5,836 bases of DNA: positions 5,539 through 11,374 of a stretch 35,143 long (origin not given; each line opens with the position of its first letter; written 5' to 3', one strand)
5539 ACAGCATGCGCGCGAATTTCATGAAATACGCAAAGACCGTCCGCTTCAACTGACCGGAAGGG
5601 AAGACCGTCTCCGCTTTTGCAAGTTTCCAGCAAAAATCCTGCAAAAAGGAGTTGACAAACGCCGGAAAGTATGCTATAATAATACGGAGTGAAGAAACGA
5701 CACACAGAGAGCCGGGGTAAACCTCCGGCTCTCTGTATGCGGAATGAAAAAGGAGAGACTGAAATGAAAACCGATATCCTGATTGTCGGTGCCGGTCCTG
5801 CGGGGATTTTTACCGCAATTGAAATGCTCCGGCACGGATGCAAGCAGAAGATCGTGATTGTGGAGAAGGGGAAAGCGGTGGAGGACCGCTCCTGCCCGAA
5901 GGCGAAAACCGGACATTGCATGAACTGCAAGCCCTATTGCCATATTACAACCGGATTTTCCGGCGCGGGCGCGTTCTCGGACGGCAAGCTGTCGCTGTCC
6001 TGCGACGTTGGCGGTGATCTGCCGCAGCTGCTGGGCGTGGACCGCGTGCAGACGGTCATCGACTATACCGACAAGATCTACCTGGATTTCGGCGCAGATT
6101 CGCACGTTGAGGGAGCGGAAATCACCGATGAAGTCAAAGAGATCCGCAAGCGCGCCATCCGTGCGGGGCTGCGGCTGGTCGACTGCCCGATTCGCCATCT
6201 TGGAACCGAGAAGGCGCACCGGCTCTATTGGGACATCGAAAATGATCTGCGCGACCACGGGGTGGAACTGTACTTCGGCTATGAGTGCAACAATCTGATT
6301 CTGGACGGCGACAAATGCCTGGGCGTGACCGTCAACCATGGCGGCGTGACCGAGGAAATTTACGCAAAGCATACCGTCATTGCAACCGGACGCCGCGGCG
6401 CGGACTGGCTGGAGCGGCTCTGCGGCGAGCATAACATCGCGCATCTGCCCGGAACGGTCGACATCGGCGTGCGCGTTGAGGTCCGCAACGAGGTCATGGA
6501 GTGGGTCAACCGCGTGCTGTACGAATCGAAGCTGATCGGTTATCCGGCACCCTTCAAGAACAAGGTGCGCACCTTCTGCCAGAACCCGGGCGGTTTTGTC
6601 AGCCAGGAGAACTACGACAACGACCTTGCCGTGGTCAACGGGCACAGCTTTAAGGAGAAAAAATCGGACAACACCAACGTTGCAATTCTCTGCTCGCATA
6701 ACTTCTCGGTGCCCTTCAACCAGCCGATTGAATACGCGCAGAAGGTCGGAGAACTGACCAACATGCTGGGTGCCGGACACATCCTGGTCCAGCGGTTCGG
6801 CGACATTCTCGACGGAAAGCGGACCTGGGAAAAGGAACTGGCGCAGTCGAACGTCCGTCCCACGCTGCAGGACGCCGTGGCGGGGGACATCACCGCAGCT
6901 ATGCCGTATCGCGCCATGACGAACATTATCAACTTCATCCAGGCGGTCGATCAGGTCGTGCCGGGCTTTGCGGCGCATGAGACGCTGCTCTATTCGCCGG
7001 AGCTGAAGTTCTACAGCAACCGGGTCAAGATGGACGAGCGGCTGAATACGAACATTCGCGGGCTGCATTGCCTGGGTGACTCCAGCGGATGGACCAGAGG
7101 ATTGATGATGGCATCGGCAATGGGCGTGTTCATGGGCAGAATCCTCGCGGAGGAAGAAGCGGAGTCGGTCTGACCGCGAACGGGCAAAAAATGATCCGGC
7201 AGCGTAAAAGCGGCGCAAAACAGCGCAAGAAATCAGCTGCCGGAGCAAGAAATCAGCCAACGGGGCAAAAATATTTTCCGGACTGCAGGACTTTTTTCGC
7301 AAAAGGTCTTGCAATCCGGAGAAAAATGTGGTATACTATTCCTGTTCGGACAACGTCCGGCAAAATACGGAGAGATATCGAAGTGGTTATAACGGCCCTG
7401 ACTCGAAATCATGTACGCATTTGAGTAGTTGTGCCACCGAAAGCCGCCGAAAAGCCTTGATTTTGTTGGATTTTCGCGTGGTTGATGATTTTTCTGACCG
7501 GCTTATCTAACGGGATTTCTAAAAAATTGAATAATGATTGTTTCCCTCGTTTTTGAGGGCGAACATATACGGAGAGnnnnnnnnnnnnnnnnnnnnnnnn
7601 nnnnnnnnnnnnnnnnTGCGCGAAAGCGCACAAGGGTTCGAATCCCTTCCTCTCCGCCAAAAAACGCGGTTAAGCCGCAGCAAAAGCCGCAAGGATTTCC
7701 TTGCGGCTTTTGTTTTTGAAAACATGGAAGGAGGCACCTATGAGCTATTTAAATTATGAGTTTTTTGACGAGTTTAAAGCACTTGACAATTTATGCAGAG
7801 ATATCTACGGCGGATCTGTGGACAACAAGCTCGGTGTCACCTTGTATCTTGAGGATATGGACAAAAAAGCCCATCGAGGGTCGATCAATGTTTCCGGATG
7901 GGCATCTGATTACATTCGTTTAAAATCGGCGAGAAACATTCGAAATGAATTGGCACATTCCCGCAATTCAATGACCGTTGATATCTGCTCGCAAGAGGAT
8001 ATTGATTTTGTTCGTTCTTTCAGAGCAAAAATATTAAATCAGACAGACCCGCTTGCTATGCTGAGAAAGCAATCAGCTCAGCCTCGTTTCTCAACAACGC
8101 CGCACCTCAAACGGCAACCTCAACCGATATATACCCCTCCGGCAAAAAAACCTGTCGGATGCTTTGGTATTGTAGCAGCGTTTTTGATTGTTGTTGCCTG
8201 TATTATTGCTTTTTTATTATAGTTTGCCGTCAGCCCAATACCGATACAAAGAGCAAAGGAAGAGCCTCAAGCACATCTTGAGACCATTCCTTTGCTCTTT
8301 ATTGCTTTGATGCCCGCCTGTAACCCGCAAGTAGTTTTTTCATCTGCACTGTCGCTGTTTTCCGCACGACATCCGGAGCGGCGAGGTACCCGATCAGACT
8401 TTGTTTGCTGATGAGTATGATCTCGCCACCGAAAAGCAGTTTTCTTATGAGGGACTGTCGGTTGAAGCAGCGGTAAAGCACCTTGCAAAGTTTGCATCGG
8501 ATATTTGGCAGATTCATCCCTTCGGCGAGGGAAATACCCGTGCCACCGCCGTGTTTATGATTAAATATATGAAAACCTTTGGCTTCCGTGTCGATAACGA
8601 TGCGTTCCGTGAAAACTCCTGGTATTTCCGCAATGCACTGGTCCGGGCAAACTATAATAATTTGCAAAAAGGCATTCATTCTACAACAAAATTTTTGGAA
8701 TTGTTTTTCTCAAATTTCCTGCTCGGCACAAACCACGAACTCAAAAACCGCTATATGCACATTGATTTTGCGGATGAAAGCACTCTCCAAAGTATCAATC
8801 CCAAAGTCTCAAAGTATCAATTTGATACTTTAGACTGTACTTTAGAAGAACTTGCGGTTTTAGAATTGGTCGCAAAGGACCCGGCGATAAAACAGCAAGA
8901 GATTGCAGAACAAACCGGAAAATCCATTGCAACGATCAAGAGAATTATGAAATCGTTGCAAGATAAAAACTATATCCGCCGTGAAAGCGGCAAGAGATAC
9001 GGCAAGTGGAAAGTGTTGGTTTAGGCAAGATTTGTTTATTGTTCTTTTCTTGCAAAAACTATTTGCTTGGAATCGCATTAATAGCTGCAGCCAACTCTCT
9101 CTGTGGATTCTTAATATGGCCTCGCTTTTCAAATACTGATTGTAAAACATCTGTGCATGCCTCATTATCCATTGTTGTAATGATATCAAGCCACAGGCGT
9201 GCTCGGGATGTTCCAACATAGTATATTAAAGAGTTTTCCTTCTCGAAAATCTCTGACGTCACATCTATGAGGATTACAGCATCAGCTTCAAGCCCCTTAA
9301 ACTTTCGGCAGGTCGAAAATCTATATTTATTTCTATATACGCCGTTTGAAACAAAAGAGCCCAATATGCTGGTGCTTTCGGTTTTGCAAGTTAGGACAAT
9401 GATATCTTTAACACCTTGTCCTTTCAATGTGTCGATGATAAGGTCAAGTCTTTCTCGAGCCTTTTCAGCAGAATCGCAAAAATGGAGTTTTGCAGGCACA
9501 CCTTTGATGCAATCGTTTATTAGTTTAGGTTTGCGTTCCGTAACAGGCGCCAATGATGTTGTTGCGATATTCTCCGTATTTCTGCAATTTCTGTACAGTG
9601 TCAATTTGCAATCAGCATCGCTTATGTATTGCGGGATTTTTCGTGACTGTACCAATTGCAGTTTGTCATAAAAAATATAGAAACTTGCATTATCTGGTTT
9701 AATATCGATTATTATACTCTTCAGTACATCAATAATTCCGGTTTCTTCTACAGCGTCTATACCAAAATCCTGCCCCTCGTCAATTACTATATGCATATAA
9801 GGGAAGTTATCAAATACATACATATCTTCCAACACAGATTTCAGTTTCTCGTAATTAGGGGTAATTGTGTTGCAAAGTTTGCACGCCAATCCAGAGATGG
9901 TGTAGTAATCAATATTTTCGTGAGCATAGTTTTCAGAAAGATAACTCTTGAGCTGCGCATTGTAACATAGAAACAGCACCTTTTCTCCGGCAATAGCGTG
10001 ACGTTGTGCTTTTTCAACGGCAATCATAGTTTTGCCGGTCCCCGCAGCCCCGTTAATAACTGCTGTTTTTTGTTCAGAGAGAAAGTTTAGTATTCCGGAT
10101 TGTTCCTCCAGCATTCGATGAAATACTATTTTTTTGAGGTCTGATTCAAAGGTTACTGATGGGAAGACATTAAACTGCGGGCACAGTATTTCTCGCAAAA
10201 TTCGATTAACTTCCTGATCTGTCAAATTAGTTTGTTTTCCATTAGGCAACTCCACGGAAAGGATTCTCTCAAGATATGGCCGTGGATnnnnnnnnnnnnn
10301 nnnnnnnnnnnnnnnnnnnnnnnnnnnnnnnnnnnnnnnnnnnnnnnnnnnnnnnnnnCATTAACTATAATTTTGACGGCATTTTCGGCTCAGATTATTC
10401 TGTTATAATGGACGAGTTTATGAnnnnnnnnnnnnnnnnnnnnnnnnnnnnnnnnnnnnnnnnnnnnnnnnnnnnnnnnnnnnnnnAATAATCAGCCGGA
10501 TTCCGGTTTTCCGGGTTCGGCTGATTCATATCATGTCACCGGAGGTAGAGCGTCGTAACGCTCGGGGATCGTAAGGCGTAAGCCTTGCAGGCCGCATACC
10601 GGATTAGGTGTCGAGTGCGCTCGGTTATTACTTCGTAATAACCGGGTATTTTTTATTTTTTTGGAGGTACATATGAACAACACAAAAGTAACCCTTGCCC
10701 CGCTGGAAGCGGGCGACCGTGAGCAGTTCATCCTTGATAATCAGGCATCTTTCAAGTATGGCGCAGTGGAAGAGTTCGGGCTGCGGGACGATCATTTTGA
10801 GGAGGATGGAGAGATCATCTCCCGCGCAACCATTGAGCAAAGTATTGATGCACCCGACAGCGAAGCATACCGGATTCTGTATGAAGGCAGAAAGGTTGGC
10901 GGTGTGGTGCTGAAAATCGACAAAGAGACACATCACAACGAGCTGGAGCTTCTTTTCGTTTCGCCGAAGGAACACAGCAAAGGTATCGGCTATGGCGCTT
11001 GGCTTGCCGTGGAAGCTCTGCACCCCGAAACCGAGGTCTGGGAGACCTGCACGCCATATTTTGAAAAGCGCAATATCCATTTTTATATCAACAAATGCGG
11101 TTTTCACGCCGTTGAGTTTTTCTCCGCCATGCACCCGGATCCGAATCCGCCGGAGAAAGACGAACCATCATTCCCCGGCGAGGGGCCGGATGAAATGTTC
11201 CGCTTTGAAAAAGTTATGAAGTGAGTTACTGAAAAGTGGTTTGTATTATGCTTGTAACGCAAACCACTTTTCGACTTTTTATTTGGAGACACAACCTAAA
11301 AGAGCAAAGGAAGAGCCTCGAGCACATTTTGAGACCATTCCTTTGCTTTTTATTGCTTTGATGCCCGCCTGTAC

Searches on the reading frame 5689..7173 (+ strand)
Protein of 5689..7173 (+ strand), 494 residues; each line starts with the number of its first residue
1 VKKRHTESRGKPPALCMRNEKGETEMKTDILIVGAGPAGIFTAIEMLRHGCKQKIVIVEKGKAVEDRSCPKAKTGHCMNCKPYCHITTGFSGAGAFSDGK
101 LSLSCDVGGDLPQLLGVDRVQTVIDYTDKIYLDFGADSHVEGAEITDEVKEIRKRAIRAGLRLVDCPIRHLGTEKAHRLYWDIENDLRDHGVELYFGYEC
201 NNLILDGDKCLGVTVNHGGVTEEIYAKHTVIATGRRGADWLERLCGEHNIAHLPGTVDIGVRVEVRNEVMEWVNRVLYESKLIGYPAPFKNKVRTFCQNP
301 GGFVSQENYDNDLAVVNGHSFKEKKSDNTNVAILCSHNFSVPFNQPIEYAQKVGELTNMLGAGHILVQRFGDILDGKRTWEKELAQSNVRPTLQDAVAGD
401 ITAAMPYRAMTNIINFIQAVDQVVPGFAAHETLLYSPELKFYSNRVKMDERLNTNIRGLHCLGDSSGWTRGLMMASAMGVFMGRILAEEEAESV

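Call 7: search_protein_families(library=pfam, proteins=[window:5689-7173:+])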
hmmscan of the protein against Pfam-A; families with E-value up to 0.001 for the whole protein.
window:5689-7173:+ (494 aa): 9 families
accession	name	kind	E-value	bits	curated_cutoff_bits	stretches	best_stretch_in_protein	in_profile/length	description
PF21688.3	FAD-depend_C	-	1.5e-12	48.6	27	1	290-438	43-194/197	FAD-dependent protein, C-terminal domain-like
PF00890.30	FAD_binding_2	-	3.6e-12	46.6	20.4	1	184-248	149-216/414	FAD binding domain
PF07992.20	Pyr_redox_2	-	2.6e-09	37.4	26.1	1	29-236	2-110/291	Pyridine nucleotide-disulphide oxidoreductase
PF01494.25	FAD_binding_3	-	9.5e-08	32.1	22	1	27-72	1-42/349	FAD binding domain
PF01266.30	DAO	-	4.6e-07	30.1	27.9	0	29-63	1-33/353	FAD dependent oxidoreductase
PF01134.28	GIDA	-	6.8e-06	25.8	22.1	0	29-75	1-46/391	Glucose inhibited division protein A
PF03486.20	HI0933_like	-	1.2e-05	25.3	50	0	29-64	2-35/244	HI0933-like protein Rossmann domain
PF13738.12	Pyr_redox_3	-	3.4e-05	23.7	30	1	31-65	1-34/305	Pyridine nucleotide-disulphide oxidoreductase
PF12831.13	FAD_oxidored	-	4.3e-05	23.4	27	0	29-62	1-32/416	FAD dependent oxidoreductase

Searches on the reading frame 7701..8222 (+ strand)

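Call 42: search_protein_families(library=pfam, proteins=[window:7701-8222:+], max_evalue=0.001)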
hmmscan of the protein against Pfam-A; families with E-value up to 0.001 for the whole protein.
window:7701-8222:+ (173 aa): 1 family
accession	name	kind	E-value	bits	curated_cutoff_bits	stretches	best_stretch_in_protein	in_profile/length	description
PF20185.3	DUF6548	-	6.5e-38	130.6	27.3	1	20-171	2-159/164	Family of unknown function (DUF6548)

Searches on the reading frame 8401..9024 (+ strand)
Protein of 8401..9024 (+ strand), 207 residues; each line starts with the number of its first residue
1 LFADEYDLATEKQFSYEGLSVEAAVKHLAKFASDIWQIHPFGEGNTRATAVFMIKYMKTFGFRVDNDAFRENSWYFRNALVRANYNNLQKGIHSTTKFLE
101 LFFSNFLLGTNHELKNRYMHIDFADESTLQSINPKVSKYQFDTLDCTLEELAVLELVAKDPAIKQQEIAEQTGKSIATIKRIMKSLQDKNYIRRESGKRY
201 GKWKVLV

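Call 42: search_protein_families(library=pfam, proteins=[window:8401-9024:+], max_evalue=0.001)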
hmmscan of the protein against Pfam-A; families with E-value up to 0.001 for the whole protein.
window:8401-9024:+ (207 aa): 12 families
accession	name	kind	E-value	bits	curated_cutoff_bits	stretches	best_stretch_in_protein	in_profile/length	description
PF13412.12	HTH_24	-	6.1e-10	38.9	21.9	1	151-193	6-48/48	Winged helix-turn-helix DNA-binding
PF01047.28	MarR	-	6.3e-07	29.6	24.6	1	147-196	2-51/59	MarR family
PF25213.1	HVO_A0261_N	-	8.5e-06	26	35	1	151-200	14-61/86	HVO_A0261 N-terminal domain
PF02661.23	Fic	-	1.1e-05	26.5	24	1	16-56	52-92/93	Fic/DOC family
PF09339.16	HTH_IclR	-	1.1e-05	25.5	22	1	151-195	6-51/52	IclR helix-turn-helix domain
PF12802.13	MarR_2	-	1.8e-05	25.3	27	1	147-196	4-54/61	MarR family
PF05732.17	RepL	-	5.2e-05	23.2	20.3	1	164-196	77-109/164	Firmicute plasmid replication protein (RepL)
PF01978.25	TrmB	-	7.1e-05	23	25.6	1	155-200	16-60/68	Sugar-specific transcriptional regulator TrmB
PF13545.12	HTH_Crp_2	-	8.8e-05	22.8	27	1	162-195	22-56/70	Crp-like helix-turn-helix domain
PF08279.18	HTH_11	-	0.00035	20.8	25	1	152-192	4-46/55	HTH domain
PF01371.25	Trp_repressor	-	0.0008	19.9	27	0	160-189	47-76/88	Trp repressor protein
PF24034.1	DUF7343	-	0.00096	19.4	27.6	0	152-194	8-50/62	Domain of unknown function (DUF7343)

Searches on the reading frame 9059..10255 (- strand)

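Call 7: search_protein_families(library=pfam, proteins=[window:9059-10255:-])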
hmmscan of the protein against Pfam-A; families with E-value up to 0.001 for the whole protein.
window:9059-10255:- (398 aa): 6 families
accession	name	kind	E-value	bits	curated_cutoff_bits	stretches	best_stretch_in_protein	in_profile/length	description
PF13538.12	UvrD_C_2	-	1e-06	28.9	27.4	1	313-356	4-49/52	UvrD-like helicase C-terminal domain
PF04851.21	ResIII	-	1.5e-06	28.7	22.5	1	53-120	20-83/164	Type III restriction enzyme, res subunit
PF13245.12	AAA_19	-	2.1e-05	25.2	25.1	1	57-167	6-105/134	AAA domain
PF09848.15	SLFN-g3_helicase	-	0.00013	21.8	24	1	63-121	2-60/354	Schlafen group 3, DNA/RNA helicase domain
PF06745.19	ATPase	-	0.00028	20.8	26.6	0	60-101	17-59/231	KaiC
PF13604.12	AAA_30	-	0.00042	20.5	27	1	52-121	6-74/191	AAA domain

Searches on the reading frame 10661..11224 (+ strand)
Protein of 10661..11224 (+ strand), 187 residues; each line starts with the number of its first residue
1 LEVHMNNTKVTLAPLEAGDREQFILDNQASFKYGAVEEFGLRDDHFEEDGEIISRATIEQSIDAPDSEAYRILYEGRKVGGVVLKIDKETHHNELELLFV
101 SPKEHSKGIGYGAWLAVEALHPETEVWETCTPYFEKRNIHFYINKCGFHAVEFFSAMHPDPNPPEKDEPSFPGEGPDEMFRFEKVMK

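Call 42: search_protein_families(library=pfam, proteins=[window:10661-11224:+], max_evalue=0.001)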
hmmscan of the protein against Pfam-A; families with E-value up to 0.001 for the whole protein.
window:10661-11224:+ (187 aa): 3 families
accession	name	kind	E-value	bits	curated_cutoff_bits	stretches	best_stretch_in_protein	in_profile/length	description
PF00583.31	Acetyltransf_1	-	3.7e-08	34.1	20.7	1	54-148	17-116/116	Acetyltransferase (GNAT) family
PF13508.13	Acetyltransf_7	-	0.00027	21.7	27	1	72-149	8-83/84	Acetyltransferase (GNAT) domain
PF13673.13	Acetyltransf_10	-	0.0006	20.2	23.6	1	50-117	14-76/128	Acetyltransferase (GNAT) domain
